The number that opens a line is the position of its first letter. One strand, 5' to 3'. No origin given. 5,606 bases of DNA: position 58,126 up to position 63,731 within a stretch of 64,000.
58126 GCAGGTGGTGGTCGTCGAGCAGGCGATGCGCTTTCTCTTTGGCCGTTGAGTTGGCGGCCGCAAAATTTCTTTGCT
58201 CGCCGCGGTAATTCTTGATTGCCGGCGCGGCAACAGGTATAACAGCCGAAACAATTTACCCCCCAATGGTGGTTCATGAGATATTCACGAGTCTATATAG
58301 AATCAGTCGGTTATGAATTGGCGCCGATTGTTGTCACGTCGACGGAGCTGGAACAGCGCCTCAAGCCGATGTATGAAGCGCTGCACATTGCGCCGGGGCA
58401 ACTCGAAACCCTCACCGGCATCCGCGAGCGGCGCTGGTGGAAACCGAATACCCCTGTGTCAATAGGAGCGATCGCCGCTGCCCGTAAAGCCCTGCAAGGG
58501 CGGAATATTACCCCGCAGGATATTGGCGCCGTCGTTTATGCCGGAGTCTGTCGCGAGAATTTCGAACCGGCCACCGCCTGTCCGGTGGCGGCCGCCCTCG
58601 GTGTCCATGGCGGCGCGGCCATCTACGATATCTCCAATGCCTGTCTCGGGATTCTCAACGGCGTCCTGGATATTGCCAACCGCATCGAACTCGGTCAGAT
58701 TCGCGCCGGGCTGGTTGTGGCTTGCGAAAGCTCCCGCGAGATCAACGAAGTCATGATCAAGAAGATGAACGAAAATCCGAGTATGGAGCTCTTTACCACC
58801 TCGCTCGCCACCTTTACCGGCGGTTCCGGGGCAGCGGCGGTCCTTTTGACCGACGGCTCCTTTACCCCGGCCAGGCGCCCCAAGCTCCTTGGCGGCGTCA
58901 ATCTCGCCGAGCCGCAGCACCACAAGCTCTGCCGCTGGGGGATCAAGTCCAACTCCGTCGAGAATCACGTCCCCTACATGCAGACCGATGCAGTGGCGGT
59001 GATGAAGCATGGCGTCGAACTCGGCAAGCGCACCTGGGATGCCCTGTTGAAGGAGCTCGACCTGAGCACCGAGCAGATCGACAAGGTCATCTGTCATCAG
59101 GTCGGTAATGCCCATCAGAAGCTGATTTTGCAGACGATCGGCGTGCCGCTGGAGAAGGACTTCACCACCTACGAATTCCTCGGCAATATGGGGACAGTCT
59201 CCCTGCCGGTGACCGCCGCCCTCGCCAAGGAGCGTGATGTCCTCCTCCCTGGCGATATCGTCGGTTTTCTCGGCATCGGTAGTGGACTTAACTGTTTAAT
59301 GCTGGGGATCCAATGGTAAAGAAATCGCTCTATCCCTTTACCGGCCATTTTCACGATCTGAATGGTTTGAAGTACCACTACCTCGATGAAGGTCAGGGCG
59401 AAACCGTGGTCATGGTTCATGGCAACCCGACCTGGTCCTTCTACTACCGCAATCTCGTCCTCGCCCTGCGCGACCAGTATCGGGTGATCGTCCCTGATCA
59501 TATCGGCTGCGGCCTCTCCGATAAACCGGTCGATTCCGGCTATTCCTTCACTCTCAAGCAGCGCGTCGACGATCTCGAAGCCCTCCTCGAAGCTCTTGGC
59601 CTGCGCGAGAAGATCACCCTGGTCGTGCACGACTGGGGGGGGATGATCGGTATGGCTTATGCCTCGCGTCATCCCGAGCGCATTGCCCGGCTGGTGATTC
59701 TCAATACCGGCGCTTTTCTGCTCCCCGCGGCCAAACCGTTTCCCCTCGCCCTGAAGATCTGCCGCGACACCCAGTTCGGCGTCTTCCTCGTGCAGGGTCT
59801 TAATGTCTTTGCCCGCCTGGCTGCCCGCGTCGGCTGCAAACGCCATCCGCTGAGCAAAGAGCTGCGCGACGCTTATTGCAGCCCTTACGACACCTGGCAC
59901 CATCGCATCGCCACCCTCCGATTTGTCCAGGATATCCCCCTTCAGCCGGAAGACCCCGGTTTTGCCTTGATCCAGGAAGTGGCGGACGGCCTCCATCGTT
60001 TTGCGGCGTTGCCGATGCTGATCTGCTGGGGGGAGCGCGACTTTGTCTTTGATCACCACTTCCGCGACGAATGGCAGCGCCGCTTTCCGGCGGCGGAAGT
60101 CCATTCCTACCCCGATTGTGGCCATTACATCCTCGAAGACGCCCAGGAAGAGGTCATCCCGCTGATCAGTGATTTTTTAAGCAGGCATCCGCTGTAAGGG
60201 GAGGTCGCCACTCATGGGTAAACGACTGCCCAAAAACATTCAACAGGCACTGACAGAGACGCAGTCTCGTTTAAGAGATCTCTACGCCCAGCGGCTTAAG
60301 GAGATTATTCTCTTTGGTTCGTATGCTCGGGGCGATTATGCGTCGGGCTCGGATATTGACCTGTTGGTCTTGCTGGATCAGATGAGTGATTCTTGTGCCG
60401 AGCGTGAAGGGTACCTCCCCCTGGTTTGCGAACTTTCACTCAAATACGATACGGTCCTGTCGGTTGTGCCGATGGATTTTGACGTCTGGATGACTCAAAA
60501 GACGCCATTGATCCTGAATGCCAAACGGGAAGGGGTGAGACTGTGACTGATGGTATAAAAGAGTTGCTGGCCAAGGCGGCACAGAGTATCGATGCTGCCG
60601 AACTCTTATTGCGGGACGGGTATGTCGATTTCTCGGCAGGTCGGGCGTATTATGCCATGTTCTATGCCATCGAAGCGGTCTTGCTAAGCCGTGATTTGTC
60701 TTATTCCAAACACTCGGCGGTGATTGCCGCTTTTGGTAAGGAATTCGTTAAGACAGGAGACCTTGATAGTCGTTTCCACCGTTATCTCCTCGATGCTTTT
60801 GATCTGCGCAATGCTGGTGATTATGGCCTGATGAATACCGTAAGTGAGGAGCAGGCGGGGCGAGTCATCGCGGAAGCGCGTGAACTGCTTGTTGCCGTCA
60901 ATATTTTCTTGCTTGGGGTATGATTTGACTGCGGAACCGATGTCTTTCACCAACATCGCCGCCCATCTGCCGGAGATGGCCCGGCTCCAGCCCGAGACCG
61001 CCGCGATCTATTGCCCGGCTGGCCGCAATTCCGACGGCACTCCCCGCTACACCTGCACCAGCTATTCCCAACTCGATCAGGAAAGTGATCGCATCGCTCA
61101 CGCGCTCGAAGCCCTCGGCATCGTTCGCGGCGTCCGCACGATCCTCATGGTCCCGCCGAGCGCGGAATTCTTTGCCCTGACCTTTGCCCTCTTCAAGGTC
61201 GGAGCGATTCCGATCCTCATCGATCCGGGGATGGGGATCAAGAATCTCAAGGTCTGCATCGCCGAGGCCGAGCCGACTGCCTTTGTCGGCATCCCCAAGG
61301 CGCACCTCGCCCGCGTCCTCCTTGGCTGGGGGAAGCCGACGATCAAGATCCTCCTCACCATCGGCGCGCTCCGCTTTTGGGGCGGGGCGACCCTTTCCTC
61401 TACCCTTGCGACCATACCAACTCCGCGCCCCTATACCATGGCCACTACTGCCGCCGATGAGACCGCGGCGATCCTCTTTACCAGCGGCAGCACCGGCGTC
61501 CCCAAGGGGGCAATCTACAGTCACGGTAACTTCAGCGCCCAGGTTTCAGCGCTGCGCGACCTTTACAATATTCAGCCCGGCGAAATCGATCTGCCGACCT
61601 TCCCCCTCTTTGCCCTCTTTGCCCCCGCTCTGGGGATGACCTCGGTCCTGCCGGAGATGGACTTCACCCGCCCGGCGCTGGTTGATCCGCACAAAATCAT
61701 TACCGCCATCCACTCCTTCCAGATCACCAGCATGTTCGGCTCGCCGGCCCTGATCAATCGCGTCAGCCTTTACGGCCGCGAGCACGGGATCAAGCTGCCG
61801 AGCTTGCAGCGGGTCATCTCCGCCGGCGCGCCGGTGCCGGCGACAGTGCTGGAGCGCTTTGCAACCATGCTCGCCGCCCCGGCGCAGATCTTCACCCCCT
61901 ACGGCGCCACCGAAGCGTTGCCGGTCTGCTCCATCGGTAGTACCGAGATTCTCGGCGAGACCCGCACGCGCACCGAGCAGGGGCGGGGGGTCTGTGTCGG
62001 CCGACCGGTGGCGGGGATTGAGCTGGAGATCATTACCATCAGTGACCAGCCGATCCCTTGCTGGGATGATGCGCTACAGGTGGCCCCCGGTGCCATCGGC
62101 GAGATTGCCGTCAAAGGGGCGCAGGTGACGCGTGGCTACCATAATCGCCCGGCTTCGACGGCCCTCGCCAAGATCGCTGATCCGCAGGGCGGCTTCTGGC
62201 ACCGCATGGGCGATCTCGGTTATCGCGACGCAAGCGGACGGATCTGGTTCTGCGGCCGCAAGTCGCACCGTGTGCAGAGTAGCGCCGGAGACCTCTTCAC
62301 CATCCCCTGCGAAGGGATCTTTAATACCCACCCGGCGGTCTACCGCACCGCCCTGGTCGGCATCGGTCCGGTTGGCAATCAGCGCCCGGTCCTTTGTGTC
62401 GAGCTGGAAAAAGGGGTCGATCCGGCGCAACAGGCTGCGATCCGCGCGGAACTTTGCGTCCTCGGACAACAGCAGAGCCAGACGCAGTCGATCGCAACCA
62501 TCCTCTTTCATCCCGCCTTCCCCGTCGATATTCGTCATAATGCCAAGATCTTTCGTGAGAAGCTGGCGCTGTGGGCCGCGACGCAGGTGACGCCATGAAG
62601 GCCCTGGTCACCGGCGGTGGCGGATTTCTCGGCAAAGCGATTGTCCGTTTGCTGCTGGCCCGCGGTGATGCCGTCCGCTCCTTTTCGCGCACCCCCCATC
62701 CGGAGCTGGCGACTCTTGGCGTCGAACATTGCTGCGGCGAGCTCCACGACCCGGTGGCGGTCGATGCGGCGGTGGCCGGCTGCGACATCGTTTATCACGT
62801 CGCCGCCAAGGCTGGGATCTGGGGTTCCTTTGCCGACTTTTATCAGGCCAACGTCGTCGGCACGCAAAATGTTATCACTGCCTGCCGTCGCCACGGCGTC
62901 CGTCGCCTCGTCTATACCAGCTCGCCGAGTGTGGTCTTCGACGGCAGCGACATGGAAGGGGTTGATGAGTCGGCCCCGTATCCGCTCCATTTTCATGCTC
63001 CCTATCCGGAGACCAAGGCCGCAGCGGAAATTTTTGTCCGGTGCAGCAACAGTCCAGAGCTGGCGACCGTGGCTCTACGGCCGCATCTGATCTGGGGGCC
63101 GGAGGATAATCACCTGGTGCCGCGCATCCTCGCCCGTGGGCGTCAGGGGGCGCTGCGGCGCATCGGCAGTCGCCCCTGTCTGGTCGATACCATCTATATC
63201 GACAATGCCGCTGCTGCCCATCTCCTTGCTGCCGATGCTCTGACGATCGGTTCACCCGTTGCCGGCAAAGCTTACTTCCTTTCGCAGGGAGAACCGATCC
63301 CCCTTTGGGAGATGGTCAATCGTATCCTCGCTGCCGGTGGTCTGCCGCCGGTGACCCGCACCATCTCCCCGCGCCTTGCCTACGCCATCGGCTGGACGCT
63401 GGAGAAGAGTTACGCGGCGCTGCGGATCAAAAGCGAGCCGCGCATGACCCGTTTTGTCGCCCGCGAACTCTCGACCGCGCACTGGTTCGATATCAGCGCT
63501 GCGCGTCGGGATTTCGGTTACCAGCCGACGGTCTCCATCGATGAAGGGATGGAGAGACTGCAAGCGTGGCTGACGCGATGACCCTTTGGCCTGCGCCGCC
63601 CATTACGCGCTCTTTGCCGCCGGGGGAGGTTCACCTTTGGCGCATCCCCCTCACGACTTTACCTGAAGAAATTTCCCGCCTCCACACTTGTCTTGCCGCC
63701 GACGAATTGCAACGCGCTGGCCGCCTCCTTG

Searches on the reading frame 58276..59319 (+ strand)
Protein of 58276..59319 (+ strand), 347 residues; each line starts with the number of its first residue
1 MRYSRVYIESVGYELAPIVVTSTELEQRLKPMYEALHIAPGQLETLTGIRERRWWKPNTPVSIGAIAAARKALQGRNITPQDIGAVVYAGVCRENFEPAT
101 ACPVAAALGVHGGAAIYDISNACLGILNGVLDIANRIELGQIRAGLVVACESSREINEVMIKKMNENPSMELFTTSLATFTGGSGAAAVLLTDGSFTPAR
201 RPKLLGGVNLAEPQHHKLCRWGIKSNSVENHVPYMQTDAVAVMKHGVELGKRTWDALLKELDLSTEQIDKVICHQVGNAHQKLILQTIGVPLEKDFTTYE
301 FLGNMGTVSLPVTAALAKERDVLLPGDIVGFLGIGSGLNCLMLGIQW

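Call 83: search_protein_families(library=pfam, proteins=[window:58276-59319:+], max_evalue=0.00001)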
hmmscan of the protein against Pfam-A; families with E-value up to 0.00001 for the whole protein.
window:58276-59319:+ (347 aa): 2 families
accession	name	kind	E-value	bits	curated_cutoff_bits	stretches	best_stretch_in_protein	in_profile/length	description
PF08541.16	ACP_syn_III_C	-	8.7e-14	51.9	26.6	1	258-345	1-88/90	3-Oxoacyl-[acyl-carrier-protein (ACP)] synthase III C terminal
PF00108.29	Thiolase_N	-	5.2e-08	33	26.4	0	67-157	29-119/260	Thiolase, N-terminal domain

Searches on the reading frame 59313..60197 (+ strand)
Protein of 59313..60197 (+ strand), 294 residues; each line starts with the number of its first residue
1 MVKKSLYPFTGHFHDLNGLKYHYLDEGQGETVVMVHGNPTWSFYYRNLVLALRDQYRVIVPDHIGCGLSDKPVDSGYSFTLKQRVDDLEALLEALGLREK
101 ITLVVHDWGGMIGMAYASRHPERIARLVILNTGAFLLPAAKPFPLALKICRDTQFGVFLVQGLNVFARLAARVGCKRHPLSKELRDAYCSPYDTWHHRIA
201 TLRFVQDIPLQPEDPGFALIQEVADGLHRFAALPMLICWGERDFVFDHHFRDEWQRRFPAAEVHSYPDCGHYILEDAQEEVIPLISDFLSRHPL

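Call 83: search_protein_families(library=pfam, proteins=[window:59313-60197:+], max_evalue=0.00001)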
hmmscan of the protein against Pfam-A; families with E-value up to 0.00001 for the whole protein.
window:59313-60197:+ (294 aa): 4 families
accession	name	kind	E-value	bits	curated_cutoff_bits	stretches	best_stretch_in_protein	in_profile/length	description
PF00561.26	Abhydrolase_1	-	2.7e-34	119.4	25.8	1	31-276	2-243/245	alpha/beta hydrolase fold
PF12697.13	Abhydrolase_6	-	2.4e-21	77.8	26.3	1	32-282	1-215/217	Alpha/beta hydrolase family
PF12146.15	Hydrolase_4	-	5.6e-15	55.7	27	1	31-277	6-238/239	Serine aminopeptidase, S33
PF10230.15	LIDHydrolase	-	7e-06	26.4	27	0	30-130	3-116/262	Lipid-droplet associated hydrolase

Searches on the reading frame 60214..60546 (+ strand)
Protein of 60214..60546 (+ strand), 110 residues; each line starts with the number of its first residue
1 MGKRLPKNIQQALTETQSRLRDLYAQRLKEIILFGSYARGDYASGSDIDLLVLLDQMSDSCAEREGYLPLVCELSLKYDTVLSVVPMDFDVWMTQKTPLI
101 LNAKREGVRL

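Call 83: search_protein_families(library=pfam, proteins=[window:60214-60546:+], max_evalue=0.00001)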
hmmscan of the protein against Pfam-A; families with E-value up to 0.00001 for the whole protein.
window:60214-60546:+ (110 aa): 2 families
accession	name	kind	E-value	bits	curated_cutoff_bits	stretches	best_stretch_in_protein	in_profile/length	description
PF01909.29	NTP_transf_2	-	5.9e-12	46.3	21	1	19-59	7-45/93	Nucleotidyltransferase domain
PF18765.7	Polbeta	-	1.5e-08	35.2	26.9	1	27-77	12-58/93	Polymerase beta, Nucleotidyltransferase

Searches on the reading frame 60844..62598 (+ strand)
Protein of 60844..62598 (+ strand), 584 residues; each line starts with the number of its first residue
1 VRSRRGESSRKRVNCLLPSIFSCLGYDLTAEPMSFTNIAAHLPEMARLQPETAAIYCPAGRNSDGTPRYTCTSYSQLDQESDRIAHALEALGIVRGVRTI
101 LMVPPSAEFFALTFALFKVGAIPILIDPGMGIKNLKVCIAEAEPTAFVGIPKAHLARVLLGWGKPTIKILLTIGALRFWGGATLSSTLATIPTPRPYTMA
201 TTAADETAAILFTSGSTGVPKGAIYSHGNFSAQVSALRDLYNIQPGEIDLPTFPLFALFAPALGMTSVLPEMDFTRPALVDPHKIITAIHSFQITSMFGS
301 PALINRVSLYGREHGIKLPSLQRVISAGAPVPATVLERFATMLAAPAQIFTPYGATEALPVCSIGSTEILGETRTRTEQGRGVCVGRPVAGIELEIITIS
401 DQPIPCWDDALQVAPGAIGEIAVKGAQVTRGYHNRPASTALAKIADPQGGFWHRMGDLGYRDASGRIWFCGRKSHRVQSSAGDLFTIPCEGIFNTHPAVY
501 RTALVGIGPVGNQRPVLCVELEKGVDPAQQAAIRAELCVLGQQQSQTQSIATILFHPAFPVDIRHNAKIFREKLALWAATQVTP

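Call 83: search_protein_families(library=pfam, proteins=[window:60844-62598:+], max_evalue=0.00001)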
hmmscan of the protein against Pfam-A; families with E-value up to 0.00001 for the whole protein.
window:60844-62598:+ (584 aa): 1 family
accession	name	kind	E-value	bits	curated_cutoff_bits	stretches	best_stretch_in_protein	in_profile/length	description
PF00501.34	AMP-binding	-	1.9e-56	192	29.9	1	46-433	5-384/384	AMP-binding enzyme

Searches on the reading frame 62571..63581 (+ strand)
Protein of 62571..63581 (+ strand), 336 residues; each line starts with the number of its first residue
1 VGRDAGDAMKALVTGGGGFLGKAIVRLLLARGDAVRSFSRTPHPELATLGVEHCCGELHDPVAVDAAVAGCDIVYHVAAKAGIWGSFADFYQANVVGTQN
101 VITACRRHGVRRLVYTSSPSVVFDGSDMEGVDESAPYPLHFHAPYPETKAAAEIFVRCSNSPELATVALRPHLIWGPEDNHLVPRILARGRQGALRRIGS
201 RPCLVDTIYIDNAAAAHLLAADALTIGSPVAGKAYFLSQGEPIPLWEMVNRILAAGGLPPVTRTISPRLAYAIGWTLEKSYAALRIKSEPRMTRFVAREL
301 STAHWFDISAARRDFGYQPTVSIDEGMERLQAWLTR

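Call 83: search_protein_families(library=pfam, proteins=[window:62571-63581:+], max_evalue=0.00001)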
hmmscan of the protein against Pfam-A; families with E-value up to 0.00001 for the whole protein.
window:62571-63581:+ (336 aa): 8 families
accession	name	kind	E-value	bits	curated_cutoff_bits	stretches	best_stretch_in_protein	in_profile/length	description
PF01073.25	3Beta_HSD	-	4.3e-53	180.6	22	1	12-258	1-270/280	3-beta hydroxysteroid dehydrogenase/isomerase family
PF01370.27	Epimerase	-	1.1e-31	110.5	20.9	1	11-223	1-227/240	NAD dependent epimerase/dehydratase family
PF13460.12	NAD_binding_10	-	5.2e-17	62.7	27.2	1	15-159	1-134/184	NAD(P)H-binding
PF16363.11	GDP_Man_Dehyd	-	1e-16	61.8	27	1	12-157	1-165/332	GDP-mannose 4,6 dehydratase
PF07993.18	NAD_binding_4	-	1.5e-14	54.2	20.1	1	67-176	85-209/258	Male sterility protein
PF04321.23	RmlD_sub_bind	-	1.4e-11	44.5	27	1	9-190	1-167/287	RmlD substrate binding domain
PF05368.20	NmrA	-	1.5e-07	31.8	27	1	11-118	5-107/298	NmrA-like family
PF02719.21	Polysacc_synt_2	-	8.2e-07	28.9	20.2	0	12-118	2-128/293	Polysaccharide biosynthesis protein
